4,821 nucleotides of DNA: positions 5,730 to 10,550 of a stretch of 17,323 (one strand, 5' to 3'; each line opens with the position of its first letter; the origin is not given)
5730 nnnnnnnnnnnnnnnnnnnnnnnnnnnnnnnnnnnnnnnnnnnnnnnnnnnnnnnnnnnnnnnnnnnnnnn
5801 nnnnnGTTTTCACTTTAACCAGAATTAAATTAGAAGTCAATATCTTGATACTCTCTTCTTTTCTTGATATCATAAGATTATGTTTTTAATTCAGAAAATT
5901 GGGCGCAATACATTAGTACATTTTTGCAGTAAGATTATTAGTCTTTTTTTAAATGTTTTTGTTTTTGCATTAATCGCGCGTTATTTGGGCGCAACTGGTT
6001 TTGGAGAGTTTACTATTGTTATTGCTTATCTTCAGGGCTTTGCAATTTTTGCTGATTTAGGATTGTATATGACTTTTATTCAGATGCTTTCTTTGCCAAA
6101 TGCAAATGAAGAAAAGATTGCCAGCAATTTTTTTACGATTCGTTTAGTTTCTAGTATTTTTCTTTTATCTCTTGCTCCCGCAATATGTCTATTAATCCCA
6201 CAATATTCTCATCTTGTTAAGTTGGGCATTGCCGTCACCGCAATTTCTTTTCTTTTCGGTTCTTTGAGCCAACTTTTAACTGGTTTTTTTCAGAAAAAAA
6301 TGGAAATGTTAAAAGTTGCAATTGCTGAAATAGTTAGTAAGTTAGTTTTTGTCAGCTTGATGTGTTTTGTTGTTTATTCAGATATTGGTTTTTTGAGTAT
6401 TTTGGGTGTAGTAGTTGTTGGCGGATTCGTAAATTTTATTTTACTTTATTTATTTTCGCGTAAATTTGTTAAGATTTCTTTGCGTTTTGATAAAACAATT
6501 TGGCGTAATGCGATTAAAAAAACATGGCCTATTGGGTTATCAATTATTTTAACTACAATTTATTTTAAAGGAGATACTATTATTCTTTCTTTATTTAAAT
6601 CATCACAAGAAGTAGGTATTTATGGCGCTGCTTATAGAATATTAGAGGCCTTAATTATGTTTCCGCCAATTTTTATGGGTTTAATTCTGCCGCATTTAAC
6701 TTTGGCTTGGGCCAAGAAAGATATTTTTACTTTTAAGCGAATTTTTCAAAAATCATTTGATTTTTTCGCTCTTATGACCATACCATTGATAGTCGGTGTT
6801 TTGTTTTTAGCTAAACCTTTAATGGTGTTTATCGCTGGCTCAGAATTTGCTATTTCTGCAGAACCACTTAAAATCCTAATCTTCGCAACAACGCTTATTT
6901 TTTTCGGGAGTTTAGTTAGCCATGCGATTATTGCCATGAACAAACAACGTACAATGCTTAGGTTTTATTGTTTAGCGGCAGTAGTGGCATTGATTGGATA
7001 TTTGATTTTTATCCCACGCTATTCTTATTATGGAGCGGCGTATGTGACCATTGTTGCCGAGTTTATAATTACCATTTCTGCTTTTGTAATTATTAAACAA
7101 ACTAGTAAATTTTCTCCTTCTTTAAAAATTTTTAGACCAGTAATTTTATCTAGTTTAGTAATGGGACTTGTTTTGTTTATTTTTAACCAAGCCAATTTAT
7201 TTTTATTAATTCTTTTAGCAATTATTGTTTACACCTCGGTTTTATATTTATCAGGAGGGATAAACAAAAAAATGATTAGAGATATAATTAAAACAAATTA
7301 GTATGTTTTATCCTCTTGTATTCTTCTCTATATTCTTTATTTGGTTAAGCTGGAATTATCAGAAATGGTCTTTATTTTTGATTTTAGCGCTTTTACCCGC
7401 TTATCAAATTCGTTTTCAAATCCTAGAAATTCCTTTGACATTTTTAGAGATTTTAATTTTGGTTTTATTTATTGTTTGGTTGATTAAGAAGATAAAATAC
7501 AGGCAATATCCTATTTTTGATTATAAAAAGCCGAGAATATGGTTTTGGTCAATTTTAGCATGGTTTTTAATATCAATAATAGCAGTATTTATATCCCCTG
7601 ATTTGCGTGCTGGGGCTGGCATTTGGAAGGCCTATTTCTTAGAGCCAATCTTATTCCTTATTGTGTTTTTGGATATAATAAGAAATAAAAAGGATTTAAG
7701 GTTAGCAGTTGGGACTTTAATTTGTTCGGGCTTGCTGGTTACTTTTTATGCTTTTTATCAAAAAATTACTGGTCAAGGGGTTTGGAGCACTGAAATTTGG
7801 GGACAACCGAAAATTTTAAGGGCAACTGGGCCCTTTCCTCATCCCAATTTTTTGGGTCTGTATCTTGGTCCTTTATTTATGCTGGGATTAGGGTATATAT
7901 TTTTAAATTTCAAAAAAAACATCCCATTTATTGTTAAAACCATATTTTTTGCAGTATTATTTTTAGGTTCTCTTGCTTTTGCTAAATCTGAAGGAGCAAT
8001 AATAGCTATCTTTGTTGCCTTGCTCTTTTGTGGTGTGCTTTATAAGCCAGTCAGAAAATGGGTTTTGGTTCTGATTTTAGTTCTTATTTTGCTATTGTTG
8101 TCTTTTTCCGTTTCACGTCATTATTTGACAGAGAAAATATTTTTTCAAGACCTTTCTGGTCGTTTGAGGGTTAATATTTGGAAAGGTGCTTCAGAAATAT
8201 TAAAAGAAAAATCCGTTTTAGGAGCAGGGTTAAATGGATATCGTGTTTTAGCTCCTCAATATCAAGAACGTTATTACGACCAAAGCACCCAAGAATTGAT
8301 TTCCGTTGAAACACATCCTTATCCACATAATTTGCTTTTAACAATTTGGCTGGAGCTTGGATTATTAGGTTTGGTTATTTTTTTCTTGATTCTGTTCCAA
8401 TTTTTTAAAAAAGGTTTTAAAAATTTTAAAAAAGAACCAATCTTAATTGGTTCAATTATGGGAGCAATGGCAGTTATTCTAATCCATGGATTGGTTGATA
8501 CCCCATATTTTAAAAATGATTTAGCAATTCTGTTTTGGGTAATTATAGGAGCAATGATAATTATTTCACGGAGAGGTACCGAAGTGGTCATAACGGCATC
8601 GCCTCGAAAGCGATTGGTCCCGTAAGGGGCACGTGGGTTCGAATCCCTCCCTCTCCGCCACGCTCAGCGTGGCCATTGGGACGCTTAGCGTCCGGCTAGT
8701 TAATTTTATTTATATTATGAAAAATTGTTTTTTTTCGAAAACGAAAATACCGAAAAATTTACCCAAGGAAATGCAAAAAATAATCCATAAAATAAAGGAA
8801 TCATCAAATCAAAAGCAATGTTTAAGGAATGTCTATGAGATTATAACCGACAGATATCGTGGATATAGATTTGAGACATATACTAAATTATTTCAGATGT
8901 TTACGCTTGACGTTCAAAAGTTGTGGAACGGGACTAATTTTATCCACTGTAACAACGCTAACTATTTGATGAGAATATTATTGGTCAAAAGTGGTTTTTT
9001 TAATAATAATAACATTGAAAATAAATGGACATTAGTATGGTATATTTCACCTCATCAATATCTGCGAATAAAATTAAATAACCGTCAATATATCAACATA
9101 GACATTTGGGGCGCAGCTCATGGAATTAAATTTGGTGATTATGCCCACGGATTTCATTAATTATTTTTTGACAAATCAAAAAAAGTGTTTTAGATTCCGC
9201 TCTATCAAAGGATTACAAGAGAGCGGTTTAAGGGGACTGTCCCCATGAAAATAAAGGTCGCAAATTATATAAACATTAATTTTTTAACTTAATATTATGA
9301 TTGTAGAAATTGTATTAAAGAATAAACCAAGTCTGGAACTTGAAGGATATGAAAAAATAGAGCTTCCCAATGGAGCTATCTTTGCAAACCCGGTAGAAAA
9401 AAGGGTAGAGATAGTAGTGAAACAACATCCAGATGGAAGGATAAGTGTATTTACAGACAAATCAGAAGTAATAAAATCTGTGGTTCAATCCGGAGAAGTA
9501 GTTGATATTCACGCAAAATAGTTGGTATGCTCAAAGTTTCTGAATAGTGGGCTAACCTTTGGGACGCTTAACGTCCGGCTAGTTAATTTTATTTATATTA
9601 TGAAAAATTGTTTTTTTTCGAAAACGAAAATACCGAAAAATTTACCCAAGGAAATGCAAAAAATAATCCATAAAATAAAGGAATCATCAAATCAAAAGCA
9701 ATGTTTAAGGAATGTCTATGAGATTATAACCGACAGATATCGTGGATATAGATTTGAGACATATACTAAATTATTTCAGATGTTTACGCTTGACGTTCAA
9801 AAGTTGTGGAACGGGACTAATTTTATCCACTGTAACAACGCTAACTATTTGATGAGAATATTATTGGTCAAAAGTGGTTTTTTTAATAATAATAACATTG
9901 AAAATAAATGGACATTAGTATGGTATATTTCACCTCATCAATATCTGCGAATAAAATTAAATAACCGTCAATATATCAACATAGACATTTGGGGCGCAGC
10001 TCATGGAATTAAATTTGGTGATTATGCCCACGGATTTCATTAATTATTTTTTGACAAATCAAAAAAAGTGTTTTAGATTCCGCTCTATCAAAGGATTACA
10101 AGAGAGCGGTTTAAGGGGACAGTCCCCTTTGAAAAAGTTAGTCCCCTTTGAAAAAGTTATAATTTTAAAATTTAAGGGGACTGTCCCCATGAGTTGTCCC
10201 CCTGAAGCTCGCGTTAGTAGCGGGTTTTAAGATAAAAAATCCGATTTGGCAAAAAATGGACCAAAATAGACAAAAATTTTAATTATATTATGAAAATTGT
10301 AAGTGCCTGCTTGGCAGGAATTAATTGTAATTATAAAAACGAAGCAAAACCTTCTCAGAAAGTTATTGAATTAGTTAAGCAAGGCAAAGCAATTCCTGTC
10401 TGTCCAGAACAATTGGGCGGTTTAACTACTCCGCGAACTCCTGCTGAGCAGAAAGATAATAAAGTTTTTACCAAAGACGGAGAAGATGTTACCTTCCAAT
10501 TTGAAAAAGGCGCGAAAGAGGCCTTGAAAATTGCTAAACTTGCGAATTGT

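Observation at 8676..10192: Near-perfect 569-bp duplication of a transglutaminase-like gene module beside tRNA-Ser, bracketing a 74-aa orphan ORF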

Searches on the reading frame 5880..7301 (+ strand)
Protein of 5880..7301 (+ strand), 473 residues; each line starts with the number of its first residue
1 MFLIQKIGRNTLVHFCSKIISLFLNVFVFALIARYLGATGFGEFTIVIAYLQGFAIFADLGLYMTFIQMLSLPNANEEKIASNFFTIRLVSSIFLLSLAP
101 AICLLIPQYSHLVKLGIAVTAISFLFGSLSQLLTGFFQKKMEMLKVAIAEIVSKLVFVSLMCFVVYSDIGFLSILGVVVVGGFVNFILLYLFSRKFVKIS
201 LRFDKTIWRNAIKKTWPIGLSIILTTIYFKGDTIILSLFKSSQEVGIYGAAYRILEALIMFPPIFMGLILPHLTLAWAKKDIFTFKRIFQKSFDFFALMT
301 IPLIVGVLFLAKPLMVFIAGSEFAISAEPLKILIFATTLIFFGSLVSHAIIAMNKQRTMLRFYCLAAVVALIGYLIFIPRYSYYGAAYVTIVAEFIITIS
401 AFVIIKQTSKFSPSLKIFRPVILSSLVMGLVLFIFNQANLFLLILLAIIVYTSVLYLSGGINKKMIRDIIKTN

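Call 8: search_protein_families(library=pfam, proteins=[window:5880-7301:+], max_evalue=0.01)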
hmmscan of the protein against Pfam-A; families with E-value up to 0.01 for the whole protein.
window:5880-7301:+ (473 aa): 2 families
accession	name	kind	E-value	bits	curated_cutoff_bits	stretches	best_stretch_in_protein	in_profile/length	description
PF01943.22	Polysacc_synt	-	3e-27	96.2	28.2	1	8-261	2-257/274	Polysaccharide biosynthesis protein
PF13440.11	Polysacc_synt_3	-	1.1e-21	77.8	23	1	32-324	2-289/293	Polysaccharide biosynthesis protein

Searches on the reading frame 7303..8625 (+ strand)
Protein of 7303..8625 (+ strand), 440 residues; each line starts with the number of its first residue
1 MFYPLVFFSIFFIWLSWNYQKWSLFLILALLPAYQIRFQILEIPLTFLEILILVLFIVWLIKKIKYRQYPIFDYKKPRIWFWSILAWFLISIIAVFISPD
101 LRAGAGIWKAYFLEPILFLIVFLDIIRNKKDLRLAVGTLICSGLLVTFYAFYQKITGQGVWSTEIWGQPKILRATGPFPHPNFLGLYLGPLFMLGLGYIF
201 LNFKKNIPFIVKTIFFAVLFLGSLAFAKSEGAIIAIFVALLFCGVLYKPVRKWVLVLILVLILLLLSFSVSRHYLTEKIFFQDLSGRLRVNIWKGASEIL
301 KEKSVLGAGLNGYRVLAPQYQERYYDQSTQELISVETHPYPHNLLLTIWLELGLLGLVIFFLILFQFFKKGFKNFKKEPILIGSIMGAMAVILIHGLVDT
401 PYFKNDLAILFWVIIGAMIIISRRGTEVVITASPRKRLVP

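Call 8: search_protein_families(library=pfam, proteins=[window:7303-8625:+], max_evalue=0.01)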
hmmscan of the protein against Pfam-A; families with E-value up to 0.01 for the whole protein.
window:7303-8625:+ (440 aa): 1 family
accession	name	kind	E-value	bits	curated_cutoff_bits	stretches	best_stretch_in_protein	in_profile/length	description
PF04932.20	Wzy_C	-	3.3e-22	79.3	31.7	1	216-361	2-149/149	O-Antigen ligase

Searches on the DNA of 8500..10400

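Call 17: search_rna_families(source=window, start=8500, end=10400, threshold=evalue, max_evalue=5)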
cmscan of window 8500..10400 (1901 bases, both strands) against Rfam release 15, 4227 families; matches with E-value up to 5: 13.
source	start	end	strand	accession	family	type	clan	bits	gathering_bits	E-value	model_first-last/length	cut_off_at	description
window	8570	8657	+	RF00005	tRNA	Gene; tRNA;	CL00001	50.4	29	2.3e-09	1-71/71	no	tRNA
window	8980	9059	-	RF00204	snoR12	Gene; snRNA; snoRNA; CD-box;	-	27.1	39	0.024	1-83/83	no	Small nucleolar RNA R12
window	9863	9942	-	RF00204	snoR12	Gene; snRNA; snoRNA; CD-box;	-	27.1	39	0.024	1-83/83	no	Small nucleolar RNA R12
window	8553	8688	+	RF02223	sX4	Gene; sRNA;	-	25.6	70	0.0076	1-167/167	no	Proteobacterial sRNA sX4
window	8605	8657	-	RF04351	Plastid-psbl-rps4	Cis-reg;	-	24.8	68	0.022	1-53/53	no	Plastid-psbl-rps4 3UTR RNA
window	10108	10196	+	RF04341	Plastid-psbJ-5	Cis-reg;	CL00152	23.7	53.1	0.17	1-59/59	no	Plastid-psbJ-5 3UTR RNA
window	10109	10195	-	RF04341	Plastid-psbJ-5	Cis-reg;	CL00152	22.5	53.1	0.35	1-59/59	no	Plastid-psbJ-5 3UTR RNA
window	10109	10193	+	RF03749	MIR2617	Gene; miRNA;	-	22.1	46.5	1.2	1-86/86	no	MIR2617 microRNA precursor family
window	9248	9284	-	RF01216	snR87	Gene; snRNA; snoRNA; CD-box;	CL00046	21.2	37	1.3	1-109/109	no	Small nucleolar RNA snR87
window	10171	10263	+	RF01575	DdR7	Gene; snRNA; snoRNA; CD-box;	-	17.6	80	3.3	1-98/98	no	Dictyostelium snoRNA Dd7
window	10115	10188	-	RF00908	MIR529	Gene; miRNA;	-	17.5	75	1.1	23-107/131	no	MIR529 microRNA precursor family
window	10117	10186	+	RF04223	MIR2619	Gene; miRNA;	-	14.8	113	2.4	1-202/202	no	MIR2619 microRNA precursor family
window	10038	10196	+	RF02590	Spy1186876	Gene; sRNA;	-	13.9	208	4.8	1-243/243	no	S. pyogenes small RNA 1186876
